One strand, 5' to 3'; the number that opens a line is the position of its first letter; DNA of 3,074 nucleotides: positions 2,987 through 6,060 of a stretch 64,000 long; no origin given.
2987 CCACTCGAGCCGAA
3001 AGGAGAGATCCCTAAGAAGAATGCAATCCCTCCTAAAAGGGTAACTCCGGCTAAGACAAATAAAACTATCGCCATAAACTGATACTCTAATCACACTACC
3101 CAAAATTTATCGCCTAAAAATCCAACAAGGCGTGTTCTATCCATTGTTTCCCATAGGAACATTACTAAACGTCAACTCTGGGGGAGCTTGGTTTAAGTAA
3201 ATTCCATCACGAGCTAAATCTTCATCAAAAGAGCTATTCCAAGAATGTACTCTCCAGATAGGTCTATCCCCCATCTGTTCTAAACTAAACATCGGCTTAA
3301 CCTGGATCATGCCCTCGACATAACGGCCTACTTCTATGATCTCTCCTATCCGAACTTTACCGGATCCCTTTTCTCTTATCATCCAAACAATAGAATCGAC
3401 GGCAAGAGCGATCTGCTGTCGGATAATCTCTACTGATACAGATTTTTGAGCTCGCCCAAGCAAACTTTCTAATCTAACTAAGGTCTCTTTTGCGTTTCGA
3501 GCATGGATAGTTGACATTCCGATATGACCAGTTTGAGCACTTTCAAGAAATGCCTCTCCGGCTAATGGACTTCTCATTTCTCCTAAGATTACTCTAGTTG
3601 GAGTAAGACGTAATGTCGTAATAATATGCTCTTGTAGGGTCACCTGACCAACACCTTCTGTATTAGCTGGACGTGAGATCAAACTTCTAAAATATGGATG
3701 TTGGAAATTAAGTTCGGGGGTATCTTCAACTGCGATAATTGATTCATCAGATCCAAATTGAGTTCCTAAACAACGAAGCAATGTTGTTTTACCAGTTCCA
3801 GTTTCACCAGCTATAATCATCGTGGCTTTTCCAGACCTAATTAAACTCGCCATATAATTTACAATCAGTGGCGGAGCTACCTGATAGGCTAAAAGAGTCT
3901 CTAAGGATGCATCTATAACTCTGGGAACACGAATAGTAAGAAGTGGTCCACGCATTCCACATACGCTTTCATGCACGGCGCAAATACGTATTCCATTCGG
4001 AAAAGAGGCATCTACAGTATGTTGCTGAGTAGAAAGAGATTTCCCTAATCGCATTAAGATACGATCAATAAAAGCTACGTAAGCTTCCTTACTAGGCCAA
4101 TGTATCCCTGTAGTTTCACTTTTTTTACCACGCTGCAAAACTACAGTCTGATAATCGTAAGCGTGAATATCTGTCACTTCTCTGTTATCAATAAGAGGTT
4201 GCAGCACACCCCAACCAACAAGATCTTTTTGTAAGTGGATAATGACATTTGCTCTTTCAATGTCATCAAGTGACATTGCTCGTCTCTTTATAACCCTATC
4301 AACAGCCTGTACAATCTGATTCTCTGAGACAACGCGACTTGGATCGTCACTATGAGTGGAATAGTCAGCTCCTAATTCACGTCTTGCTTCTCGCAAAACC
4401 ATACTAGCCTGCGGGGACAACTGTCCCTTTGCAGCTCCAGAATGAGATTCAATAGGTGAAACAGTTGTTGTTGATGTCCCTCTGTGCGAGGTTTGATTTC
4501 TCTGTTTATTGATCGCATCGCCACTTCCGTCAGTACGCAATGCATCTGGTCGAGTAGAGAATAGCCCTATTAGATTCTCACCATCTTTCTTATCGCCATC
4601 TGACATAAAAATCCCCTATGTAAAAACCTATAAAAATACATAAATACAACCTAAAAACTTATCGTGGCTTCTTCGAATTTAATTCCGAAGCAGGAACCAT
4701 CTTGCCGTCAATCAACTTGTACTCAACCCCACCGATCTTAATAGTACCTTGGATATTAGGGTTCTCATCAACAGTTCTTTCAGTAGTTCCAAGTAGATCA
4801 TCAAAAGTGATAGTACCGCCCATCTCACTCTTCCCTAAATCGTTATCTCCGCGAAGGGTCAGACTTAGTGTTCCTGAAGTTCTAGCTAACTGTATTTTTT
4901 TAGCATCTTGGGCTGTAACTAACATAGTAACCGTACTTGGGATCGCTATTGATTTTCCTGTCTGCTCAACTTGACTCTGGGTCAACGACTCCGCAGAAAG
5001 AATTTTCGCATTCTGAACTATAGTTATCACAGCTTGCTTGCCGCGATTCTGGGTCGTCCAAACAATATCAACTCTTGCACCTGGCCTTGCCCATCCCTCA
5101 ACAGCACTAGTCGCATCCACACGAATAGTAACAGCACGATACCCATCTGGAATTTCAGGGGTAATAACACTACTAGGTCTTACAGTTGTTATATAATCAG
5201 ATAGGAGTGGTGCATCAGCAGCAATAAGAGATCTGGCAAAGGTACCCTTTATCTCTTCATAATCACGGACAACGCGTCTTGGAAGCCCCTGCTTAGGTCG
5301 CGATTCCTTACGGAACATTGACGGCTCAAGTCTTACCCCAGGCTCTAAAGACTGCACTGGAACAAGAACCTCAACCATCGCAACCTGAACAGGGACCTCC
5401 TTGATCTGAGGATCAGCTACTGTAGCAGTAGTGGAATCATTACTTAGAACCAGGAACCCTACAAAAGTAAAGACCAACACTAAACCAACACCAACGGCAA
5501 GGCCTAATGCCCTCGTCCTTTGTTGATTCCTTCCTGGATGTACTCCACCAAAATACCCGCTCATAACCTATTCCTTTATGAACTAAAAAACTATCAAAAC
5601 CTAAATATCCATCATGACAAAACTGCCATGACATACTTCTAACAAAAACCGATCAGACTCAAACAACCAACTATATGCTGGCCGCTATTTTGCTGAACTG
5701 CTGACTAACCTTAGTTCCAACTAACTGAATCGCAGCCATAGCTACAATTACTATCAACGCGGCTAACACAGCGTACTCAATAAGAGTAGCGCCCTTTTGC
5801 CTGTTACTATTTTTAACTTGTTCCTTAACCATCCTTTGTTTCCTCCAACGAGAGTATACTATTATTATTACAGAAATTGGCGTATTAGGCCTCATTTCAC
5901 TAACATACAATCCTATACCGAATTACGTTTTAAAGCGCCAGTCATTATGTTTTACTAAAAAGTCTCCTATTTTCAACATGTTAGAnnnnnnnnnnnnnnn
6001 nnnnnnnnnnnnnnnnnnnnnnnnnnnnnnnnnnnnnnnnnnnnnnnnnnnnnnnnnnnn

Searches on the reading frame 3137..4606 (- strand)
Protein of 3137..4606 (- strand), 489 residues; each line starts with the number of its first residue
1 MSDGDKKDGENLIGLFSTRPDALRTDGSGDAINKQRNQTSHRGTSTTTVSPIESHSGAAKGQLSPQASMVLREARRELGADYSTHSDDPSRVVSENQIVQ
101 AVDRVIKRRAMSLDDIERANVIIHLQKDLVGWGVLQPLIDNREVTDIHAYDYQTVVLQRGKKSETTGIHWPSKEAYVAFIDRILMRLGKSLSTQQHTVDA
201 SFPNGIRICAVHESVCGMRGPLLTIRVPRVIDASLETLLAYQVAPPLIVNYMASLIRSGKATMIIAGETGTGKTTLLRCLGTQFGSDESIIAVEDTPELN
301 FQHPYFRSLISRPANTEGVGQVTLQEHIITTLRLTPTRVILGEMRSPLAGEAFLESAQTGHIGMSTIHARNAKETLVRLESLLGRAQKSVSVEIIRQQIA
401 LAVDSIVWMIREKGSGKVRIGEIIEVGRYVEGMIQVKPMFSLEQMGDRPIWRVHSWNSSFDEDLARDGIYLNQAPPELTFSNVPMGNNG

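Call 4: search_protein_families(library=pfam, proteins=[window:3137-4606:-], max_evalue=0.01)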
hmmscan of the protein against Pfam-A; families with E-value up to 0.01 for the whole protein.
window:3137-4606:- (489 aa): 7 families
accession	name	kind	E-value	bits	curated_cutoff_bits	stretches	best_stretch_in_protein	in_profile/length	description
PF00437.27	T2SSE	-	2.5e-28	99.2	24.9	1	192-403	67-269/370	Type II/IV secretion system protein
PF13191.12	AAA_16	-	8.2e-05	23.6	32.6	1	258-387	22-128/167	AAA ATPase domain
PF13401.12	AAA_22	-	0.00015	22.5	27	1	257-294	2-40/130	AAA domain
PF00005.33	ABC_tran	-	0.0011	20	25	1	261-299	12-50/137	ABC transporter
PF06414.18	Zeta_toxin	-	0.0011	18.8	22.3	1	260-312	16-67/199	Zeta toxin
PF20720.3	nSTAND3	-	0.0062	16.7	27.2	0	262-296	19-54/155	Novel STAND NTPase 3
PF13476.12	AAA_23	-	0.0074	17.4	27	0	263-281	22-40/201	AAA domain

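Call 13: find_related_loci(query=window:3137-4606:-, collection=genome_contigs, flank=10000)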
Query window:3137-4606:- (489 aa) in genome_contigs; peptide patterns used: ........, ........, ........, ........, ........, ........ (x = any residue, [..] = any of these).
70 stretches matched a pattern; 40 encode a relative of the query (tblastn E <= 1e-3); 39 distinct loci.
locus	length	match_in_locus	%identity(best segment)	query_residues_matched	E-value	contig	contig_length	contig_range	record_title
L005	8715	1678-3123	87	1-483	0e+0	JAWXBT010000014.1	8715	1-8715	MAG: bacterium isolate MP7G1.125 k99_87688, whole genome shotgun sequence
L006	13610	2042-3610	68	1-483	0e+0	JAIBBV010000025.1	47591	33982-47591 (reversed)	MAG: Oligoflexia bacterium isolate SSF8 NODE_13475_length_47633_cov_5.385193, whole genome shotgun sequence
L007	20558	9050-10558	69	6-483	0e+0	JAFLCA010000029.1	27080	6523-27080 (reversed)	MAG: Deltaproteobacteria bacterium isolate UWPOB_DELTA1 gnl_X_BEAILMKM_29, whole genome shotgun sequence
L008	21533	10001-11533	67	1-483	0e+0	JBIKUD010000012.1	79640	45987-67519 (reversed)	MAG: Bdellovibrionota bacterium isolate ME2015-08-07_3300034020_group6_bin153 Rohwer_bin1161_scaffold_111_c1, whole geno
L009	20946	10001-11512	68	1-483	0e+0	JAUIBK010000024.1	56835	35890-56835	MAG: bacterium isolate 6_bin.32 NODE_728_length_56835_cov_1.248289, whole genome shotgun sequence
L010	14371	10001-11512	66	5-489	0e+0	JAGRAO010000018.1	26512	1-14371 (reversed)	MAG: Bdellovibrionales bacterium isolate HKST-UBA20 NODE_18_length_26512_cov_3.458370, whole genome shotgun sequence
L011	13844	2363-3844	67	4-483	0e+0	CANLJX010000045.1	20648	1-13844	MAG: Deltaproteobacteria bacterium isolate ZE-3nov15-121 genome assembly, contig: ZE-3nov15-C2236, whole genome shotgun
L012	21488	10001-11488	66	4-486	0e+0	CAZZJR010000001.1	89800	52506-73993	MAG TPA_asm: uncultured Bdellovibrionales bacterium isolate SRP124364_co1_356 genome assembly, contig: NODE_87_length_89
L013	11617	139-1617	68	2-481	0e+0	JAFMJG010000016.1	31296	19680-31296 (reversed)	Bacterium isolate DEBay_Sum019D_L_G_148 NODE_952_length_31296_cov_5.239493, whole genome shotgun sequence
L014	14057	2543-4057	66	5-483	0e+0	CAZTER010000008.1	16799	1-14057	MAG TPA_asm: uncultured Bdellovibrionales bacterium isolate SRP107338_co1_92 genome assembly, contig: NODE_3535_length_1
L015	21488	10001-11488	66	1-483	0e+0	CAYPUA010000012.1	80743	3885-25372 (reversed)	MAG TPA_asm: uncultured Bdellovibrionales bacterium isolate SRP193358_co1_85 genome assembly, contig: NODE_416_length_80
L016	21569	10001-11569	65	1-485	0e+0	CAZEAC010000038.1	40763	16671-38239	MAG TPA_asm: uncultured Bdellovibrionales bacterium isolate SRP342105_co1_466 genome assembly, contig: NODE_1194_length_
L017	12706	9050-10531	66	10-482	0e+0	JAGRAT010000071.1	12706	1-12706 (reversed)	MAG: Bdellovibrionales bacterium isolate HKST-UBA25 NODE_71_length_12706_cov_3.531871, whole genome shotgun sequence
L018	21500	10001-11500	64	1-480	0e+0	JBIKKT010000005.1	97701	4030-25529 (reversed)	MAG: Bdellovibrionota bacterium isolate ME2014-08-05_3300044627_group5_bin200 Rohwer_bin1185_scaffold_78_c1, whole genom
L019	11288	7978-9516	64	1-489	0e+0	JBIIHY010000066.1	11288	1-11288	MAG: Bdellovibrionota bacterium isolate ME2001-08-13pf_3300042453_group1_bin275 Rohwer_bin1166_scaffold_5881_c1, whole g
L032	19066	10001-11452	87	1-483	0e+0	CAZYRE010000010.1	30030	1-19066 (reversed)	MAG TPA_asm: uncultured Bdellovibrionales bacterium isolate SRP292972_co1_110 genome assembly, contig: NODE_760_length_3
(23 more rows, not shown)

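Call 29: search_protein_families(library=pfam, proteins=[L008:13634-15730:+, L008:15759-18200:+, L008:18197-18703:+, L008:18678-20777:-, L032:15498-17873:+, L032:17989-19066:+], max_evalue=0.01)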
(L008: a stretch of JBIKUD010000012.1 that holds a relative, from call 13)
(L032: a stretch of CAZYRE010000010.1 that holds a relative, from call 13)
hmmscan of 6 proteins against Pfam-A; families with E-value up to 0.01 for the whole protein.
L008:13634-15730:+ (698 aa): 1 family
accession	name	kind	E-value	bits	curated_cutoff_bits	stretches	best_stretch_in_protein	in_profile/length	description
PF00771.25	FHIPEP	-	6.5e-181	603.6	29.1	1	16-684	1-655/657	FHIPEP family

L008:15759-18200:+ (813 aa): 3 families
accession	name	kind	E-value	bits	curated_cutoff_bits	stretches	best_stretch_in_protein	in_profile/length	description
PF00069.31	Pkinase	-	1.7e-09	37.9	31.7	1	108-257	96-253/263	Protein kinase domain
PF01636.29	APH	-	9e-05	22.8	23.2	1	32-139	14-120/239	Phosphotransferase enzyme family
PF13646.12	HEAT_2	-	0.00044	20.9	27.7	0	754-800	36-82/88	HEAT repeats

L008:18197-18703:+ (168 aa): 5 families
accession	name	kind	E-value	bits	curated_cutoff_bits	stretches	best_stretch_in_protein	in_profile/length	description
PF13905.12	Thioredoxin_8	-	1.4e-09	38.6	27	1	50-145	1-92/94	Thioredoxin-like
PF00578.27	AhpC-TSA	-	1.7e-08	34.9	26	1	26-148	1-122/124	AhpC/TSA family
PF08534.16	Redoxin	-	9.8e-06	25.9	26.6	1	26-151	2-132/148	Redoxin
PF13098.12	Thioredoxin_2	-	1e-05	26.2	27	1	50-146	5-86/104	Thioredoxin-like domain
PF00085.26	Thioredoxin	-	0.0028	18.1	23.5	1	51-99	19-65/103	Thioredoxin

L008:18678-20777:- (699 aa): 4 families
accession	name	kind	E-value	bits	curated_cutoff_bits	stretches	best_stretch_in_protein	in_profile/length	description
PF00326.27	Peptidase_S9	-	1.1e-26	94.1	22.6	1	495-693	8-206/213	Prolyl oligopeptidase family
PF12146.15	Hydrolase_4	-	1.4e-08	34.8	27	1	530-590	58-118/239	Serine aminopeptidase, S33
PF00561.26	Abhydrolase_1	-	0.0014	18.7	25.8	1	530-595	51-115/245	alpha/beta hydrolase fold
PF07859.19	Abhydrolase_3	-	0.0034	17.6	25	1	526-674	44-207/210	alpha/beta hydrolase fold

L032:15498-17873:+ (791 aa): 3 families
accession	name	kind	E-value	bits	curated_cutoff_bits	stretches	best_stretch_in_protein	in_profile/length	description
PF13646.12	HEAT_2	-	2.7e-07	31.2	27.7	1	721-777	26-82/88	HEAT repeats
PF00069.31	Pkinase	-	0.00015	21.7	31.7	1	118-223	105-212/263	Protein kinase domain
PF02985.28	HEAT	-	0.0074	16.9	23.5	0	730-751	4-25/31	HEAT repeat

L032:17989-19066:+ (359 aa): 2 families
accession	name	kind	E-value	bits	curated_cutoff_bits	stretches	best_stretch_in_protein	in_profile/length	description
PF00498.31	FHA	-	3.1e-28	98.4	20.7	2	151-214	2-67/67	FHA domain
PF16697.10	Yop-YscD_cpl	-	3.1e-12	47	33.2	2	147-215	16-85/94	Inner membrane component of T3SS, cytoplasmic domain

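Call 42: search_dna_similar(query=window:3137-4606:-, collection=plasmids, mode=protein, max_rows=12, rows=spread)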
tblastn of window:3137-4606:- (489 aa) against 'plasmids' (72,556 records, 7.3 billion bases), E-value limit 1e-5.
The search stops at 5000 records and this limit was reached: more records match than are counted here, and every count below describes the 5000 best-scoring records only.
Records with a match: at least 5000; places in all: 5553; records where one place covers at least 80% of the query: 146.
Best place of each record, by identity: <60% 5000.
By first word of the organism name: Escherichia 1013; Bacillus 500; Klebsiella 471; Rhizobium 343; Campylobacter 260; Agrobacterium 236; Salmonella 151; Ralstonia 148; Streptomyces 123; Enterobacter 120; and 221 more.
By predicted mobility (MOB-suite, as given by PLSDB): conjugative 3254; non-mobilizable 1102; mobilizable 644.
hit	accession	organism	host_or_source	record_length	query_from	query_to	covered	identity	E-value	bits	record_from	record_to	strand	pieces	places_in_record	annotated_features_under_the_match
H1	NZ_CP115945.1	Ralstonia syzygii R24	Syzygium aromaticum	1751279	21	443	87%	29.6%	1e-37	154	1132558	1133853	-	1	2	none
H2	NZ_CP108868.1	Streptomyces sp. NBC_00829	-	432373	62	409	71%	28.0%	2e-12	77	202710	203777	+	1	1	CpaF/VirB11 family protein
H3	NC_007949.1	Polaromonas sp. JS666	-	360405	133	445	64%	28.7%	1e-14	84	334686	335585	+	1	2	ATPase, T2SS/T4P/T4SS family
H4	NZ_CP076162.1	Bacillus anthracis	-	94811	100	396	61%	26.0%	5e-15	86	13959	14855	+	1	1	ATPase, T2SS/T4P/T4SS family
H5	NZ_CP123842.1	Agrobacterium tumefaciens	Yarrow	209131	220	444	46%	29.3%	7e-9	66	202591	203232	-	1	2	trbB: P-type conjugative transfer ATPase TrbB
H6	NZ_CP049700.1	Bradyrhizobium barranii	Glycine max cv. AC Glengarry,cell ...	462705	258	423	34%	34.3%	2e-8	65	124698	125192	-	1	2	virB11: P-type DNA transfer ATPase VirB11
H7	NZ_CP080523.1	Mesorhizobium sp. AR10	Astragalus sp.,Cell culture,root nodule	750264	249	423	36%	30.7%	5e-14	82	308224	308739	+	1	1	virB11: P-type DNA transfer ATPase VirB11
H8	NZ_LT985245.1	Escherichia coli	-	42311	260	413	31%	32.1%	3e-10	71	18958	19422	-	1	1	ATPase, T2SS/T4P/T4SS family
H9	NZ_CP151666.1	Klebsiella variicola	Homo sapiens,urine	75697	260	413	31%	32.1%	3e-10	71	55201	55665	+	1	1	ATPase, T2SS/T4P/T4SS family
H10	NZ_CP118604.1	Escherichia coli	Homo sapiens,urine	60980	260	409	31%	31.2%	6e-11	73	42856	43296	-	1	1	virB11: P-type DNA transfer ATPase VirB11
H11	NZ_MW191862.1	Escherichia coli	-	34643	248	412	34%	27.1%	5e-10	70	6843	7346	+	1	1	virB11: P-type DNA transfer ATPase VirB11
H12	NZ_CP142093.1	Serratia sp. K-M0260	Homo sapiens,wound swab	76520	252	382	27%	28.9%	2e-9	68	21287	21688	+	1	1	ATPase, T2SS/T4P/T4SS family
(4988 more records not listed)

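Call 43: search_solved_structures(query=window:3137-4606:-, max_evalue=0.00001)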
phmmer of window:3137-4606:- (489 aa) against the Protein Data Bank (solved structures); distinct sequences matched with E-value up to 0.00001: 26.
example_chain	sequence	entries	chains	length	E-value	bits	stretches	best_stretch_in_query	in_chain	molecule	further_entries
8rkd_E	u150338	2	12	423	9.5e-41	143.4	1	102-447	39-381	Pilus assembly ATPase CpaF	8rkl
8rjf_A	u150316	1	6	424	9.6e-41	143.4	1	102-447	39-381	Pilus assembly ATPase CpaF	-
9e24_A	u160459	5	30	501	1.6e-40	142.7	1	102-447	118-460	CpaF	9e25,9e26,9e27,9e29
2oap_1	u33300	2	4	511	1.4e-28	103.3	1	97-389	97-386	Type II secretion system protein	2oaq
4ii7_A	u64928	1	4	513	8.7e-26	94.1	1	94-450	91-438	FlaI ATPase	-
4ihq_A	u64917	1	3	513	5.9e-25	91.3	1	94-450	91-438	FlaI ATPase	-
2gza_A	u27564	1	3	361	3.3e-18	69.1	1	250-410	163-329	Type IV secretion system protein VirB11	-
6bge_A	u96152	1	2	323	4.5e-13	52.2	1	258-408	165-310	VirB11-like protein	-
1g6o_A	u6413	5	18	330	4.6e-13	52.1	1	258-408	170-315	CAG-ALPHA | virB11 homolog | Cag-alfa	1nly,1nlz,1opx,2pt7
5fl3_A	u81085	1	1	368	4.9e-12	48.8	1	250-435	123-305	PILI RETRACTION PROTEIN PILT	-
10my_A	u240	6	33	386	1.2e-11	47.5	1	254-392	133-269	PilT/PilU family type 4a pilus ATPase | Twitching motility protein PilT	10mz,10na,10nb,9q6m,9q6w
6ojx_A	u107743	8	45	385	2.3e-11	46.5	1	246-434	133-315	Twitching motility pilus retraction ATPase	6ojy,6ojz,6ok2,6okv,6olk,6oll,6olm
5zfq_A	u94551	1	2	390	1e-10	44.4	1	241-435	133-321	Twitching motility pilus retraction protein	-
9n32_A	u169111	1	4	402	6.8e-10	41.7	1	246-380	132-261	PilU protein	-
2gsz_A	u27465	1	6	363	2.9e-09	39.6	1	261-446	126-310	twitching motility protein PilT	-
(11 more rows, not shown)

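Call 53: search_protein_families(library=ncbifam, proteins=[L008:13634-15730:+, window:3137-4606:-], max_evalue=0.001)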
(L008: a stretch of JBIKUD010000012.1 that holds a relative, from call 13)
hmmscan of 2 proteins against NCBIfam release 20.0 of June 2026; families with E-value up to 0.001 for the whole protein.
L008:13634-15730:+ (698 aa): 5 families
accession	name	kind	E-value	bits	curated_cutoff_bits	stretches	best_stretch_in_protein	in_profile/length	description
TIGR01399.1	hrcV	equivalog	8e-173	576.5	692.25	1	4-691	2-675/677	type III secretion system export apparatus subunit SctV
TIGR01398.1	FlhA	equivalog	4.2e-160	534.2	772.1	1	5-691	2-676/678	flagellar biosynthesis protein FlhA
NF011865.0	PRK15337.1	equivalog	3.6e-147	491.6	800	1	2-687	10-680/686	EscV/YscV/HrcV family type III secretion system export apparatus protein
NF009363.0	PRK12720.1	equivalog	5.7e-138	461.3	993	1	2-688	14-666/683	EscV/YscV/HrcV family type III secretion system export apparatus protein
NF004571.0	PRK05910.1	equivalog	2.7e-63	214.3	670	1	9-297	12-294/584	type III secretion system protein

window:3137-4606:- (489 aa): 17 families
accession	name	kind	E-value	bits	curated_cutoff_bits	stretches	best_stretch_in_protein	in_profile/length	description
TIGR03819.1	heli_sec_ATPase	hypoth_equivalog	6.3e-58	196.6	373.15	1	93-420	16-335/340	TadA family conjugal transfer-associated ATPase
NF058587.1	archaellum_moto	equivalog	1.1e-41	143.3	550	1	96-381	111-395/527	archaellum flagellar ATPase motor FlaI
TIGR02788.1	VirB11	equivalog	7e-34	117.2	249.95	1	254-417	139-302/308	P-type DNA transfer ATPase VirB11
TIGR02782.1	TrbB_P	equivalog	1.2e-24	87.2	304.55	1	140-433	19-300/303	P-type conjugative transfer ATPase TrbB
NF010475.0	PRK13900.1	equivalog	2e-24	86.3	389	1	255-424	156-323/333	type IV secretion system ATPase VirB11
NF010469.0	PRK13894.1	subfamily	3.5e-21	75.9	508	1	177-437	68-318/320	conjugal transfer ATPase TrbB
NF010425.0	PRK13851.1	equivalog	5.2e-20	71.6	461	1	258-409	160-312/344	type IV secretion system protein VirB11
NF053672.1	bindosome_BasE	exception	1.7e-19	69.9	1000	1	178-386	189-395/512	bindosome assembly system ATPase subunit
TIGR01420.1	pilT_fam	subfamily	5.1e-18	65.4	319.1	1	228-436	95-295/343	PilT/PilU family type 4a pilus ATPase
NF010407.0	PRK13833.1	subfamily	7.9e-18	64.9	499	1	221-437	106-311/323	conjugal transfer protein TrbB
NF041000.1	ATPase_ComGA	equivalog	1.1e-16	60.7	300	1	248-386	116-249/267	competence type IV pilus ATPase ComGA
NF007755.0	PRK10436.1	equivalog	4.1e-12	45.5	617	1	252-382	211-335/465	type II secretion system protein GspE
TIGR02525.1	plasmid_TraJ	equivalog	6.9e-11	41.7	368.3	1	253-382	143-272/372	plasmid transfer ATPase TraJ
TIGR02538.1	type_IV_pilB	equivalog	7.1e-11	41.4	675.65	1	256-382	312-432/564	type IV-A pilus assembly ATPase PilB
TIGR02533.1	type_II_gspE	equivalog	5.2e-09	35.3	630.25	1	249-380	232-357/486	type II secretion system ATPase GspE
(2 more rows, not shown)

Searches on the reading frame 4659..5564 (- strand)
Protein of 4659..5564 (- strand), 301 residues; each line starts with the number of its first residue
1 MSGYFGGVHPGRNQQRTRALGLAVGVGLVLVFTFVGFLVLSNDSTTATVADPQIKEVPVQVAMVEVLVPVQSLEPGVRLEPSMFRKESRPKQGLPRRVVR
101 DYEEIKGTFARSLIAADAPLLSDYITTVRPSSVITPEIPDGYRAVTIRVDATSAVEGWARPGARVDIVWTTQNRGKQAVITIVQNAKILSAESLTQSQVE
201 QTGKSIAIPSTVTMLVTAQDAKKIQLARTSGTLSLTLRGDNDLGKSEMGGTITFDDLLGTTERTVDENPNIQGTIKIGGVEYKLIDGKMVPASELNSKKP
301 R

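Call 4: search_protein_families(library=pfam, proteins=[window:4659-5564:-], max_evalue=0.01)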
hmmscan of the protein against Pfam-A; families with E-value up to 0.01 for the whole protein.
window:4659-5564:- (301 aa): 3 families
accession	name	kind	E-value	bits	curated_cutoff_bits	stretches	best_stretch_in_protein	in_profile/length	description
PF16976.10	RcpC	-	1.3e-20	73.8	28.8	1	138-238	7-114/114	Flp pilus assembly protein RcpC/CpaB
PF08666.17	SAF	-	1.4e-06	29.2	21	1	65-123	2-60/63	SAF domain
PF13144.11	ChapFlgA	-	0.00091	19.7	23.8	1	65-126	2-61/122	Chaperone for flagella basal body P-ring formation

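Call 53: search_protein_families(library=ncbifam, proteins=[window:4659-5564:-], max_evalue=0.001)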
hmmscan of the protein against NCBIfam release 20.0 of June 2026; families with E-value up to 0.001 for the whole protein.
window:4659-5564:- (301 aa): 2 families
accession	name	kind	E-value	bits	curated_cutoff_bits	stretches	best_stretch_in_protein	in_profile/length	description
TIGR03177.1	pilus_cpaB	equivalog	7.6e-39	133.5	71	1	45-244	27-219/262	Flp pilus assembly protein CpaB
TIGR03170.1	flgA_cterm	equivalog_domain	1.1e-06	28.6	54.65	1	62-125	11-74/137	flagellar basal body P-ring formation chaperone FlgA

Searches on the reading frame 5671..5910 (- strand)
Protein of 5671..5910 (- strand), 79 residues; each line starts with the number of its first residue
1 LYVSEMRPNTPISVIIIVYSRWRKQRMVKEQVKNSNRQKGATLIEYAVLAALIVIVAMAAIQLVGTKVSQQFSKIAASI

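Call 4: search_protein_families(library=pfam, proteins=[window:5671-5910:-], max_evalue=0.01)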
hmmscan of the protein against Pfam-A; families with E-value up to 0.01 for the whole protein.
window:5671-5910:- (79 aa): 1 family
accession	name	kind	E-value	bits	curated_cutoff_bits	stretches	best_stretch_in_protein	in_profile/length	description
PF04964.19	Flp_Fap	-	1.3e-09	38.1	32.2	1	38-78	5-45/46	Flp/Fap pilin component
